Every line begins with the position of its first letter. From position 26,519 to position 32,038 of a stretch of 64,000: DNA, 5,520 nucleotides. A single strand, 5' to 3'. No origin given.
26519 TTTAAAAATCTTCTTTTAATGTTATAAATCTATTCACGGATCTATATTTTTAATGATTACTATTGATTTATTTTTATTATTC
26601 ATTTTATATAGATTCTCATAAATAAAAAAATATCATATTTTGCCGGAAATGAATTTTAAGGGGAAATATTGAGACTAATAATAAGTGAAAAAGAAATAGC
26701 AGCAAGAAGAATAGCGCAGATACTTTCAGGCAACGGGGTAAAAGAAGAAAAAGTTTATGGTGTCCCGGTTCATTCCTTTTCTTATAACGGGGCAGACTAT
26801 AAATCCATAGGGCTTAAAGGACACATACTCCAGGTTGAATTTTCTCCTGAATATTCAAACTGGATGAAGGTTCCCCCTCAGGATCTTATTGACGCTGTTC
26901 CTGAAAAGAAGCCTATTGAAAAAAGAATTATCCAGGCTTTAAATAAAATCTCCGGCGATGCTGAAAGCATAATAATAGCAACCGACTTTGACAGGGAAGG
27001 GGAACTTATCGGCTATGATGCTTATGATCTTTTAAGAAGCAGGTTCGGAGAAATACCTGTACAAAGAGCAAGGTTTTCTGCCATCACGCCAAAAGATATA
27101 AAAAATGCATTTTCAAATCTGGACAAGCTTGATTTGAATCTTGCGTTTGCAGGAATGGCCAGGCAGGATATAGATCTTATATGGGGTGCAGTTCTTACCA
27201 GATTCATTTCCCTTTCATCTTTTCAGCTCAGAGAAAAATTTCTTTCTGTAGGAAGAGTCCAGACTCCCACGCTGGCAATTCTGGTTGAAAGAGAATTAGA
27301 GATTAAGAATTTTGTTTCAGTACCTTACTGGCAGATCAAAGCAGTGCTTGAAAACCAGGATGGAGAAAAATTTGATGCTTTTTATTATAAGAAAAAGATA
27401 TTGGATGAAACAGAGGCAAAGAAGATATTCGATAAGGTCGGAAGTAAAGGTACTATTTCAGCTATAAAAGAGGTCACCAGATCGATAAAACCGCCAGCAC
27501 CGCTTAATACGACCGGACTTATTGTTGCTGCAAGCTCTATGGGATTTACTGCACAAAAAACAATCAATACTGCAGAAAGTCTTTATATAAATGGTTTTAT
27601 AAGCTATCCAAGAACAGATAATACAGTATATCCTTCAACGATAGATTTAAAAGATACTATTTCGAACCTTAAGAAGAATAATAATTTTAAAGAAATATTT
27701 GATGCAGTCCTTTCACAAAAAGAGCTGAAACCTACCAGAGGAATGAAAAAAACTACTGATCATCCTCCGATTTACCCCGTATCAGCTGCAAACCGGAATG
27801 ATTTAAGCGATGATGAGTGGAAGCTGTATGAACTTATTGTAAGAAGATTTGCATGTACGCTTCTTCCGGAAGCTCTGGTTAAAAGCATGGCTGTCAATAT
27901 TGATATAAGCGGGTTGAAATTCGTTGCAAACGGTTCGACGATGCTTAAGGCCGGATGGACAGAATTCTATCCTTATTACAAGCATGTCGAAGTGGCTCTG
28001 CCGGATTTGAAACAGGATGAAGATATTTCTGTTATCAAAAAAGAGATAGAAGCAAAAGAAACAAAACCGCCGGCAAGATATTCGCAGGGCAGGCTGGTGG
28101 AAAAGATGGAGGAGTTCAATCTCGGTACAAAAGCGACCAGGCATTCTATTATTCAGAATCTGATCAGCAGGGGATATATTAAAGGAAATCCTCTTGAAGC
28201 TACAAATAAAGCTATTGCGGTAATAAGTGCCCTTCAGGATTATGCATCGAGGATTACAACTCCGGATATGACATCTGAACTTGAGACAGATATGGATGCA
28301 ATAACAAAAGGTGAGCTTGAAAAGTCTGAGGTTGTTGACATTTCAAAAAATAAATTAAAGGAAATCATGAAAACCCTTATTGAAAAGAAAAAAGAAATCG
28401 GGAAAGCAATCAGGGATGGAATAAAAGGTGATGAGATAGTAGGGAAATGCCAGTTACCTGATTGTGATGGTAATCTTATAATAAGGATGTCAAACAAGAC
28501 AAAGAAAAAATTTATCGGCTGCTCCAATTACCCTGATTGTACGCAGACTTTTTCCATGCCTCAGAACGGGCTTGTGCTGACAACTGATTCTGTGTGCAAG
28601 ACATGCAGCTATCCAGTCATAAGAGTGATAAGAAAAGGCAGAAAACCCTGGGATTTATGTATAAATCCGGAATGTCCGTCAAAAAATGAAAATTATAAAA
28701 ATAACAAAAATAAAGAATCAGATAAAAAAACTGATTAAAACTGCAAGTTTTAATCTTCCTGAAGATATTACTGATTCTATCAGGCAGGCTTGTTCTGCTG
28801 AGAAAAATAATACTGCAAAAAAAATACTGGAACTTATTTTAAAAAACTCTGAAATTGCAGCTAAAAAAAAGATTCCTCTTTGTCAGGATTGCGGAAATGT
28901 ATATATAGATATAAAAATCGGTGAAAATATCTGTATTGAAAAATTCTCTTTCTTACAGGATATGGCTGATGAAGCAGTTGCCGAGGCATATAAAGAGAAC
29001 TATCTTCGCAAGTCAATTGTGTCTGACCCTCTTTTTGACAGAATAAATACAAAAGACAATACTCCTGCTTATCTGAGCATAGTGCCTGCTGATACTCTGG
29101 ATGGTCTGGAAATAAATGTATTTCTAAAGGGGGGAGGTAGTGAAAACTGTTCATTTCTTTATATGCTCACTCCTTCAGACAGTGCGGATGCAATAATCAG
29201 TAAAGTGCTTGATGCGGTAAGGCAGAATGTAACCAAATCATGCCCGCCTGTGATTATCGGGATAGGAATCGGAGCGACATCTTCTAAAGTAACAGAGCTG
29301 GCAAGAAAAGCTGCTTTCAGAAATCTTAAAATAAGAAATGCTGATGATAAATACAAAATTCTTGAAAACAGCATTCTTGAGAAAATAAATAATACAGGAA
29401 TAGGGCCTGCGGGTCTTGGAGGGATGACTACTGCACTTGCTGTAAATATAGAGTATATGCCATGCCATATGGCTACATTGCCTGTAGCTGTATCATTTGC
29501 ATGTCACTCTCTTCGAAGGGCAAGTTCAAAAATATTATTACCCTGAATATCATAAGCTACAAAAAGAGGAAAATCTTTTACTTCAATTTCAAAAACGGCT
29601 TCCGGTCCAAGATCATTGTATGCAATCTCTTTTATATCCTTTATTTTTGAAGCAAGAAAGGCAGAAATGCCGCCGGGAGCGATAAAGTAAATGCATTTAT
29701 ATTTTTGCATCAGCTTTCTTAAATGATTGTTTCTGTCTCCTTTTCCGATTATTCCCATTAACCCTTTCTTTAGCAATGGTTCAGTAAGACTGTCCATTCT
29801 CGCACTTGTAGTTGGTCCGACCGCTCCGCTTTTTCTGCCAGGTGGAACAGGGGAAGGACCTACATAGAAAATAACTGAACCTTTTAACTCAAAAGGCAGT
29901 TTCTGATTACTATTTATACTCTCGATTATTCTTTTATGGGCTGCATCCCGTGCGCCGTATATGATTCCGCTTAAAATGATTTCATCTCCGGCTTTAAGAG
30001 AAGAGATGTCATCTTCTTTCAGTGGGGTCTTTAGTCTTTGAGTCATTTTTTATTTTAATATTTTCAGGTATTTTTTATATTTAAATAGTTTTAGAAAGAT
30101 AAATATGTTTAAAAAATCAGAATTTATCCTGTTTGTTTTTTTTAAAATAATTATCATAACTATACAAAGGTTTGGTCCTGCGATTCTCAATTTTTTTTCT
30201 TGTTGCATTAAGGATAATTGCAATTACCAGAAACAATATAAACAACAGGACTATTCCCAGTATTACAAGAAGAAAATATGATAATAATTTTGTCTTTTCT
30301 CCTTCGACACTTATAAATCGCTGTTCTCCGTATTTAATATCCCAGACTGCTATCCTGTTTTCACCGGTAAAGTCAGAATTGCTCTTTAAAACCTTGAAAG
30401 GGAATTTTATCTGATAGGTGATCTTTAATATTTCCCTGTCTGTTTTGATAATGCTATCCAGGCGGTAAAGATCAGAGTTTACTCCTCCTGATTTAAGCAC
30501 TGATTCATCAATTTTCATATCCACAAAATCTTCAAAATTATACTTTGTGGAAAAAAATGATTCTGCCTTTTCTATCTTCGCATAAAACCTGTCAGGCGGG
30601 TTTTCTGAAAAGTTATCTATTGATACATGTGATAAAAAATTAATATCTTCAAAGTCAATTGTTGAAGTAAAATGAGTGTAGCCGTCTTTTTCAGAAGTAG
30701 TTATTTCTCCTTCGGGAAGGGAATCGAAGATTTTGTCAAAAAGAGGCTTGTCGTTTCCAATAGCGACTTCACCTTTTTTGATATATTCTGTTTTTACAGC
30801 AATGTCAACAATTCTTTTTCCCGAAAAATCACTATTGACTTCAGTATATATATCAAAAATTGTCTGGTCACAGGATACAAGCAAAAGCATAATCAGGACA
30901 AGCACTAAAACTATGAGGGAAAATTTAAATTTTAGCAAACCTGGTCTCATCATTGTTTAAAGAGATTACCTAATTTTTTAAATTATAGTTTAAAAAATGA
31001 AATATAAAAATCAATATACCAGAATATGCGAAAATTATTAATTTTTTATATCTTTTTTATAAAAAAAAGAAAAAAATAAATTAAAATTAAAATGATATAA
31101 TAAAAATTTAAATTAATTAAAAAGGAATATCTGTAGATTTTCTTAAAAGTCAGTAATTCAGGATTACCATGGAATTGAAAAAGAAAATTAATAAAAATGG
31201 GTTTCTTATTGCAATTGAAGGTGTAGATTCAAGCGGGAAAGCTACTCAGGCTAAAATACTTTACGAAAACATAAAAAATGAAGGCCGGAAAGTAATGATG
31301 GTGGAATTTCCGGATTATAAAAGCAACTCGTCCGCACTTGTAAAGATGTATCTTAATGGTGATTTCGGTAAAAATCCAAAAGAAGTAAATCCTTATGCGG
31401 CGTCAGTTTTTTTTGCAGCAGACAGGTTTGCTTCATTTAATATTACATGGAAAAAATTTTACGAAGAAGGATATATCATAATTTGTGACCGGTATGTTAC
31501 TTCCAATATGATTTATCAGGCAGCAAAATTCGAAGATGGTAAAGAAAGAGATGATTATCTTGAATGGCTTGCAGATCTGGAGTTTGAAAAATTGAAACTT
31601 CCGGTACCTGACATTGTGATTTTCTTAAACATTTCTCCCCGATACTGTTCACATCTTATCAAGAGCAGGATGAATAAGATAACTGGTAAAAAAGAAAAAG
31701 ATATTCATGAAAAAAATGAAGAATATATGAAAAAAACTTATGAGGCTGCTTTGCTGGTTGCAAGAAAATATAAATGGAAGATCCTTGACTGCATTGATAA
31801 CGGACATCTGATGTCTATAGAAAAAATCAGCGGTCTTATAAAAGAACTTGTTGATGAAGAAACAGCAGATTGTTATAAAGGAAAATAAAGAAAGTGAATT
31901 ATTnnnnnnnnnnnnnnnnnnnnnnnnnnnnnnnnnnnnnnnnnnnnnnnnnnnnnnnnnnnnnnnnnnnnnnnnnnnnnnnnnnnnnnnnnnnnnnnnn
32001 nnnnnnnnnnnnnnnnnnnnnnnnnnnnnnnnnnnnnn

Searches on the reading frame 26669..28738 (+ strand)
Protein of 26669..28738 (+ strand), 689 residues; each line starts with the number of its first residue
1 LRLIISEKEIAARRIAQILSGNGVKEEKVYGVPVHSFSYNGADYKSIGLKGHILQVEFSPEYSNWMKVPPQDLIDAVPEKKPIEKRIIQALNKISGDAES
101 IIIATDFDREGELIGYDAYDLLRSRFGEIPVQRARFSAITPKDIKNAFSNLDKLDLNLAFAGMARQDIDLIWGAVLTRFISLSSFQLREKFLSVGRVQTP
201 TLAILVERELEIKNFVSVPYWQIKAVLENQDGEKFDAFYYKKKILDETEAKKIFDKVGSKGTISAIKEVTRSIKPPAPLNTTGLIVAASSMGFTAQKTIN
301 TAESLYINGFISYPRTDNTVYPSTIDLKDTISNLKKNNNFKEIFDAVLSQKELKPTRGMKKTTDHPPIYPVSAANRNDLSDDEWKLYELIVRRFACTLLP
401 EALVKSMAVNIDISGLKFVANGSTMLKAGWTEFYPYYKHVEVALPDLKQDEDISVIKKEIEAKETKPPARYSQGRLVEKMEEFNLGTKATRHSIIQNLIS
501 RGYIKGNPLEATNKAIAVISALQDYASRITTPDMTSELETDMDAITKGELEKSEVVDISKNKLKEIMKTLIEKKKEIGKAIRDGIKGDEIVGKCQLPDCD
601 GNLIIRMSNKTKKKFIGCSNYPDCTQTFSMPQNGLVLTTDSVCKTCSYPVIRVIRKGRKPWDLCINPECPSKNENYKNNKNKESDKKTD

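Call 50: search_protein_families(library=pfam, max_evalue=0.00001, proteins=[window:26669-28738:+])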
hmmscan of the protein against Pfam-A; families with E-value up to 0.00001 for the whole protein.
window:26669-28738:+ (689 aa): 3 families
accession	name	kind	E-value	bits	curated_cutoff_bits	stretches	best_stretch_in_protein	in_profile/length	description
PF01131.25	Topoisom_bac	-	1e-120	404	35.1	1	154-556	2-410/411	DNA topoisomerase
PF01751.28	Toprim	-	8.4e-13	48.8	23.1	1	3-138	2-95/96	Toprim domain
PF01396.24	Zn_ribbon_Top1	-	2.6e-09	37.2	32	1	593-633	3-39/39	Topoisomerase DNA binding C4 zinc finger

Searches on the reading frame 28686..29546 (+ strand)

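Call 50: search_protein_families(library=pfam, max_evalue=0.00001, proteins=[window:28686-29546:+])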
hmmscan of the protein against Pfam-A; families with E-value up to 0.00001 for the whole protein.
window:28686-29546:+ (286 aa): 1 family
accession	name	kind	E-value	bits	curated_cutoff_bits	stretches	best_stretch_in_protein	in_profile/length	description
PF05681.19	Fumerase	-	1.1e-93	314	25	1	11-280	2-268/270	Fumarate hydratase (Fumerase)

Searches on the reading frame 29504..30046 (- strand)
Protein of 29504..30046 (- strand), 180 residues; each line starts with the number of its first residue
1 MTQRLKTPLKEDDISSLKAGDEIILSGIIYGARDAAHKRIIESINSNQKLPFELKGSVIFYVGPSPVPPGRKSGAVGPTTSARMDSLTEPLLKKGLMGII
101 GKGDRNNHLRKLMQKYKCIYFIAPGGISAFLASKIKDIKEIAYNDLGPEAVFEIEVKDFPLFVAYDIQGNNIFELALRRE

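Call 50: search_protein_families(library=pfam, max_evalue=0.00001, proteins=[window:29504-30046:-])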
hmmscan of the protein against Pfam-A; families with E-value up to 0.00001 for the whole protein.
window:29504-30046:- (180 aa): 1 family
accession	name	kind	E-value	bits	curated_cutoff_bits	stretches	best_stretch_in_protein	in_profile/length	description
PF05683.17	Fumerase_C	-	4.5e-51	173.6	22.2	1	5-174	31-203/205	Fumarase C-terminus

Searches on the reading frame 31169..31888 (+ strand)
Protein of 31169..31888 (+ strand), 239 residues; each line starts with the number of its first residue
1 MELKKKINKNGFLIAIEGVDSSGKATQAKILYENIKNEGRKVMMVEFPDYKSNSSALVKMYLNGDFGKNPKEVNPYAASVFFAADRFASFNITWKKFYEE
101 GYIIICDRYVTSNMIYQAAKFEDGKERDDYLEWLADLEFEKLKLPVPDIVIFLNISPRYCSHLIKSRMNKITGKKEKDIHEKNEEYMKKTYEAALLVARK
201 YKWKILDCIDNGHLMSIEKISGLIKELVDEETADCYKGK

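Call 50: search_protein_families(library=pfam, max_evalue=0.00001, proteins=[window:31169-31888:+])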
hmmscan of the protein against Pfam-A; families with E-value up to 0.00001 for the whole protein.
window:31169-31888:+ (239 aa): 2 families
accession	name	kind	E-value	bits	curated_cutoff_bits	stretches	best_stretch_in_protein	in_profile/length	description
PF02223.23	Thymidylate_kin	-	2.8e-25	89.5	27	1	16-207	1-173/185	Thymidylate kinase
PF01712.25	dNK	-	3.4e-09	37.2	27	1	14-218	1-188/203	Deoxynucleoside kinase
